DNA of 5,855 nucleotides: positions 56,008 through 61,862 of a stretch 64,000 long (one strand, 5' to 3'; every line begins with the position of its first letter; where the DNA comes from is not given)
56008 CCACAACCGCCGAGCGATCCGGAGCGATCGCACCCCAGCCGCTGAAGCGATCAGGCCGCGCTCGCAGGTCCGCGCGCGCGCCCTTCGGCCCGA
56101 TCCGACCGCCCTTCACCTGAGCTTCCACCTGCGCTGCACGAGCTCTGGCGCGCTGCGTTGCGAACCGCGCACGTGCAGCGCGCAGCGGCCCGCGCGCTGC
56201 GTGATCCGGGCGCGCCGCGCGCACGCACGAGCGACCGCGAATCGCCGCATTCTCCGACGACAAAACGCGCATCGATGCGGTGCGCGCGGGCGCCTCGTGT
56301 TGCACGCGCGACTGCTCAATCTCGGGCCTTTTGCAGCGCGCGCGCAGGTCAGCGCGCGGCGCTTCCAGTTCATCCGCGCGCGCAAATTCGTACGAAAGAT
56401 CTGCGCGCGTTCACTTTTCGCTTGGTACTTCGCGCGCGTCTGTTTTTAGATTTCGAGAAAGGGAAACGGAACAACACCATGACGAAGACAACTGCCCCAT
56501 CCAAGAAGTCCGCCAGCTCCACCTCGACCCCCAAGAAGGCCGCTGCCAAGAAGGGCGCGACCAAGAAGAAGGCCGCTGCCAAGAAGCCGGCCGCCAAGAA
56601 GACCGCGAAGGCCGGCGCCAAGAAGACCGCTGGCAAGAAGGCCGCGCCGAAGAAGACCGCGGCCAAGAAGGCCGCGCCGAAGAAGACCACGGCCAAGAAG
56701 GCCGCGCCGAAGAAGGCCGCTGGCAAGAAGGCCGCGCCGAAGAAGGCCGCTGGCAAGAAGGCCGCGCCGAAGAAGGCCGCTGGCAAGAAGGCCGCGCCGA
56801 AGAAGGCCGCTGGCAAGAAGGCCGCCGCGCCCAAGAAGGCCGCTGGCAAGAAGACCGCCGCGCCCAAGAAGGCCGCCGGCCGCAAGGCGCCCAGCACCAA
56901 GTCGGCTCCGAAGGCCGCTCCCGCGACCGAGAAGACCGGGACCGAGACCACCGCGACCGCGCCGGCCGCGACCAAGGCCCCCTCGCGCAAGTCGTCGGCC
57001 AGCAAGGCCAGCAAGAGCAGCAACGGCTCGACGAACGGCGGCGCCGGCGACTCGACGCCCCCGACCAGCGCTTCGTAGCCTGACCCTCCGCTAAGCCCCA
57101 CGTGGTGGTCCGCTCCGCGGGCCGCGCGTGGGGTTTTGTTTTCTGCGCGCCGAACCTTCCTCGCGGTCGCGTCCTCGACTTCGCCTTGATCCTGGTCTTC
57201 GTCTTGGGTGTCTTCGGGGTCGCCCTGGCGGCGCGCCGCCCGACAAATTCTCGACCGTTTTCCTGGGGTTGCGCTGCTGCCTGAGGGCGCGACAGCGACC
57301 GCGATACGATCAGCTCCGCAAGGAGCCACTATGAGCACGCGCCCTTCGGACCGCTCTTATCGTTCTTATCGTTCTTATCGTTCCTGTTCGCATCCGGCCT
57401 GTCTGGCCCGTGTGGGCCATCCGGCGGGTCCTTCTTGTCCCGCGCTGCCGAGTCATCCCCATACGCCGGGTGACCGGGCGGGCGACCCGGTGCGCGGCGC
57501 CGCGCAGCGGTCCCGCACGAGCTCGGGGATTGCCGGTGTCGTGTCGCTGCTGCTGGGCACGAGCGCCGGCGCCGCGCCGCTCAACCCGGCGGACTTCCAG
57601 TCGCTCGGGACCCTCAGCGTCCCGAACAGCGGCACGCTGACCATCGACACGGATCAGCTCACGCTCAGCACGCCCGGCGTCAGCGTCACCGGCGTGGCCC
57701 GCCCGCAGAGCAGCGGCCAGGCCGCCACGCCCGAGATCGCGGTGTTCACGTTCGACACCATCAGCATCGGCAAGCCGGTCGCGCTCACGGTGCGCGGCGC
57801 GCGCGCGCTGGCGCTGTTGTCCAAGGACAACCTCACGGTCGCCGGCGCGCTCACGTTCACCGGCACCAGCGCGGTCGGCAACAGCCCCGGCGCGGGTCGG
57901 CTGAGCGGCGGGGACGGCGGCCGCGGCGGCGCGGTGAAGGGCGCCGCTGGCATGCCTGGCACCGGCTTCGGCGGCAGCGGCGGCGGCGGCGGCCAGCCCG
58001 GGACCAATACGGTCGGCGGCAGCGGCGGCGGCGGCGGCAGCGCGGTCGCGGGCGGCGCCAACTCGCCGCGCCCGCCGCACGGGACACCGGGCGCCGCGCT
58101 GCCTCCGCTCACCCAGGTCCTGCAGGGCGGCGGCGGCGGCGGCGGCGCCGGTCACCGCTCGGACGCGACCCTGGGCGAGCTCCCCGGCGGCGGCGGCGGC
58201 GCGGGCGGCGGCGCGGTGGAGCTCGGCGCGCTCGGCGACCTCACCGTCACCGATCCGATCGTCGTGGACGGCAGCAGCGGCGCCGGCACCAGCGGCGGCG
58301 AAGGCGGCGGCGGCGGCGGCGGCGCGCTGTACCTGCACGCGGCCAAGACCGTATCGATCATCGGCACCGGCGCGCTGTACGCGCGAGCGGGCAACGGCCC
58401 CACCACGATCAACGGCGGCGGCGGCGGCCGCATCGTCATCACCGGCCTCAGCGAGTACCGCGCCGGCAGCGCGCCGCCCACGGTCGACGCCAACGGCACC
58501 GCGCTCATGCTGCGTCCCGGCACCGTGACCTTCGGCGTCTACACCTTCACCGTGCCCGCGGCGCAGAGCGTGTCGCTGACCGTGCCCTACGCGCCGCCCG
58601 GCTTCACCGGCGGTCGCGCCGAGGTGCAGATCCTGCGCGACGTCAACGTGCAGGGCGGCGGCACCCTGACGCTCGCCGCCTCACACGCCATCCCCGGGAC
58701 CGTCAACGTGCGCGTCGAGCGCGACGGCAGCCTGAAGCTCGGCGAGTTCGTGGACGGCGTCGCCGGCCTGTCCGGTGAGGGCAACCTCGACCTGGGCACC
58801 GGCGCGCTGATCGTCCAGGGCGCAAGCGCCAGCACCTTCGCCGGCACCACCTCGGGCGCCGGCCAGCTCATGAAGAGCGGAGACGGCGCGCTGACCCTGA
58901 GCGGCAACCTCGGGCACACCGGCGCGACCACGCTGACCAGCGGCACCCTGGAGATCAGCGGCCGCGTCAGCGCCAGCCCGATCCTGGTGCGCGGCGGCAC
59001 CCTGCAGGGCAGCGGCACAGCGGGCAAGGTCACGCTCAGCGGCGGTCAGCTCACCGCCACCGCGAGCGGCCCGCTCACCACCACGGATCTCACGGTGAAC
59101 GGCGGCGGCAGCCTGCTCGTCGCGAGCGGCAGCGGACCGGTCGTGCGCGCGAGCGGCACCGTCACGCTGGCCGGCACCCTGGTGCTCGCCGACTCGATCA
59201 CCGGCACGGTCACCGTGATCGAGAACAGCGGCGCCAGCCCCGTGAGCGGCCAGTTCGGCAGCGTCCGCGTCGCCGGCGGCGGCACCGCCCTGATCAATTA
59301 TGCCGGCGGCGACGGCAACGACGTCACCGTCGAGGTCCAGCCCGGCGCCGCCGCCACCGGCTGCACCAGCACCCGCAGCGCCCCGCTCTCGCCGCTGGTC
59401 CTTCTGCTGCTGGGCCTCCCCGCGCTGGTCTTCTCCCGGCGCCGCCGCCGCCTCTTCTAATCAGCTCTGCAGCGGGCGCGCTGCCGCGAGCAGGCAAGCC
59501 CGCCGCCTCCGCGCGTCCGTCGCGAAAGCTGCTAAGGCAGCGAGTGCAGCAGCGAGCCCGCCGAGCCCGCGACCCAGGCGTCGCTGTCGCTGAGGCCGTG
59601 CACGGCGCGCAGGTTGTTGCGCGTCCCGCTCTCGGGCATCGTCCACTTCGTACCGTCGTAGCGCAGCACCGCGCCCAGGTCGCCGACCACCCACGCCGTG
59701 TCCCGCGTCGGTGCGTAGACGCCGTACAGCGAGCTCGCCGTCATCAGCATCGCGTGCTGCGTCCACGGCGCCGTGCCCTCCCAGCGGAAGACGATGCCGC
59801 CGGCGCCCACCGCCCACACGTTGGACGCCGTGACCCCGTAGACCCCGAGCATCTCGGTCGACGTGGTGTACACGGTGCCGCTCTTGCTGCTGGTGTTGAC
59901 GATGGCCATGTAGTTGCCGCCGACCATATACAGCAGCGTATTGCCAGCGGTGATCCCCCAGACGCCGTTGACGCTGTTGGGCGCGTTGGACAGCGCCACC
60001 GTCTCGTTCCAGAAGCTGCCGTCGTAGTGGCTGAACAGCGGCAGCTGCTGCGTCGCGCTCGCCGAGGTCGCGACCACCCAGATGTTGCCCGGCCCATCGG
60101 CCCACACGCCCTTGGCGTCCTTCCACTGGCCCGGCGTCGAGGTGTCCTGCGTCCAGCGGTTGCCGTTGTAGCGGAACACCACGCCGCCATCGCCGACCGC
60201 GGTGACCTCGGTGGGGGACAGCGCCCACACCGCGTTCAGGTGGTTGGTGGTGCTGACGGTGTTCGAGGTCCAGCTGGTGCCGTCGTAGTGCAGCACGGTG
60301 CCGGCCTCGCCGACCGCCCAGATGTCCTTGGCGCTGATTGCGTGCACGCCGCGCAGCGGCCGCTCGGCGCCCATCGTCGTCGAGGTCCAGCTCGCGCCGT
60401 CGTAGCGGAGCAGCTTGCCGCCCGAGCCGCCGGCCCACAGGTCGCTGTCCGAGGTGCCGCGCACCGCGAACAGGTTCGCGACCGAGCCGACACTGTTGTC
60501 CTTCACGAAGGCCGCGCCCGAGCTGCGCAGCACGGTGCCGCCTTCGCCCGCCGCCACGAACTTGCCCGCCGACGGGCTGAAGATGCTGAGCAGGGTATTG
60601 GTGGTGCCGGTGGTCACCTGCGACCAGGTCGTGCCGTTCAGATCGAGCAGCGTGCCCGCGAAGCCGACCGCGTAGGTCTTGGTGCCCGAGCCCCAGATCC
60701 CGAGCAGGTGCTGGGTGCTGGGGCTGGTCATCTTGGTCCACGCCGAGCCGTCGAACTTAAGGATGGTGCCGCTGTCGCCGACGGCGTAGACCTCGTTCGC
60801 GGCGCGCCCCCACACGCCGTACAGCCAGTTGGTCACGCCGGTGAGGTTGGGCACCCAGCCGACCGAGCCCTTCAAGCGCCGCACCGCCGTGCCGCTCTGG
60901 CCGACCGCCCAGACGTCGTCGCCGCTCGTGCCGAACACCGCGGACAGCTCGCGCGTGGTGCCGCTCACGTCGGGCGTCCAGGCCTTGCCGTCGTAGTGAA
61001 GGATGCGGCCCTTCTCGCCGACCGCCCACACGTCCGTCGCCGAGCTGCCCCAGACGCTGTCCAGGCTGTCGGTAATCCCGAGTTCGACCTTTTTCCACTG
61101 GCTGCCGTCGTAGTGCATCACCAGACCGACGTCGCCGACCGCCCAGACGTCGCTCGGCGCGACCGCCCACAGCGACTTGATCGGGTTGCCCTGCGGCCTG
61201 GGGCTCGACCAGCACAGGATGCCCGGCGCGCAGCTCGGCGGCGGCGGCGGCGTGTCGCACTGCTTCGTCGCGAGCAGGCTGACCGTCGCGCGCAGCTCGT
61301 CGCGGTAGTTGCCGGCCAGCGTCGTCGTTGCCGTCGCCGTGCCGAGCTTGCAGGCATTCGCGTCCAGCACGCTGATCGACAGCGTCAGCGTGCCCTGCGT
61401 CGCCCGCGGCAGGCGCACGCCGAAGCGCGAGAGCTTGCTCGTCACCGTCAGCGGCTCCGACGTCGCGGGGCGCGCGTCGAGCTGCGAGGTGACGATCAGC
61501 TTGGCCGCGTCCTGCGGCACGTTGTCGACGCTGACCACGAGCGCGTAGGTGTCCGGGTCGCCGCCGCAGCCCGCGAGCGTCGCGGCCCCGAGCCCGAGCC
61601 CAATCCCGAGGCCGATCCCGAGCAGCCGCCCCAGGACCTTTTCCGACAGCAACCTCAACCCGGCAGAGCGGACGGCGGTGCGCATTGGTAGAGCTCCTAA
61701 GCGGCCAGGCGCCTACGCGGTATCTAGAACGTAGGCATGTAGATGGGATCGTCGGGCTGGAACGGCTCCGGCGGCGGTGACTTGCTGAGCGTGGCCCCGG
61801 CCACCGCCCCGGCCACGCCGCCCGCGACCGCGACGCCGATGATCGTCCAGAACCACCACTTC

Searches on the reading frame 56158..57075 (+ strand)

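Call 76: search_protein_families(library=pfam, proteins=[window:56158-57075:+], max_evalue=0.01)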
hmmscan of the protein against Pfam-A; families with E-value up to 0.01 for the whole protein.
window:56158-57075:+ (306 aa): 1 family
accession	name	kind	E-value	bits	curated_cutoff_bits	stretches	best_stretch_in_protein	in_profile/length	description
PF07382.16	HC2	-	1.3e-05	25.8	40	1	116-284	6-176/194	Histone H1-like nucleoprotein HC2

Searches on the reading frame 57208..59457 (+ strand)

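Call 76: search_protein_families(library=pfam, proteins=[window:57208-59457:+], max_evalue=0.01)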
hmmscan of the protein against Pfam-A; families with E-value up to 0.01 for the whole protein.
window:57208-59457:+ (750 aa): 1 family
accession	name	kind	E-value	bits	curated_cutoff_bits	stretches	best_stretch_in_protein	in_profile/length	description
PF12951.13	PATR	-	8.3e-06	26.2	27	1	556-583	3-30/30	Passenger-associated-transport-repeat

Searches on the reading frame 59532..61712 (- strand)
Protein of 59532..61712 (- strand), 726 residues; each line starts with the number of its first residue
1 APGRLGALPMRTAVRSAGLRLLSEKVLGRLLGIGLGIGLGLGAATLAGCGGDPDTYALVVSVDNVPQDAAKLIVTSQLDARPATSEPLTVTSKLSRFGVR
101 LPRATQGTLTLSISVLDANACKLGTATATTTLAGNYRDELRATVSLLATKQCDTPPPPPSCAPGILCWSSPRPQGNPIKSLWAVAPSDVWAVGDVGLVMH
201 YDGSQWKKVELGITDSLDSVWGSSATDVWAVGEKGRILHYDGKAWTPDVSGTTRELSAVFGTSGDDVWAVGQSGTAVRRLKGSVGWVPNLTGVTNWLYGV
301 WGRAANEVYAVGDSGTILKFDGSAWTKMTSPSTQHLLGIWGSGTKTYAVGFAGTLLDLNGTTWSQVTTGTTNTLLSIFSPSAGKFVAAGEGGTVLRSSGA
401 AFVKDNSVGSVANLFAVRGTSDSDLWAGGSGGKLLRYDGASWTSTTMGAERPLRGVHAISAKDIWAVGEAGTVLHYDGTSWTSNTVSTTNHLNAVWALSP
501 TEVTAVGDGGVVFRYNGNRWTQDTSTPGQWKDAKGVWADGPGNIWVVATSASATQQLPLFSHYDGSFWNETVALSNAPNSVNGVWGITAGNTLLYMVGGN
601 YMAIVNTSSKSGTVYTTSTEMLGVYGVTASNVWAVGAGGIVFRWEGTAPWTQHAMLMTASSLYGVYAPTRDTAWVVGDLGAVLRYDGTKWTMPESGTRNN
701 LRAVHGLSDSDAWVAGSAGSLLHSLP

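Call 56: search_protein_families(library=pfam, proteins=[window:59532-61712:-], max_evalue=0.001)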
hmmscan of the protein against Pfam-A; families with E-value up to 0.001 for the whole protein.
window:59532-61712:- (726 aa): 1 family
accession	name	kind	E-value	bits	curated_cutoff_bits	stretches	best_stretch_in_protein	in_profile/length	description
PF12768.13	Rax2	-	0.00011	22.1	28.8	0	441-487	111-165/254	Rax2 C-terminal beta propeller domain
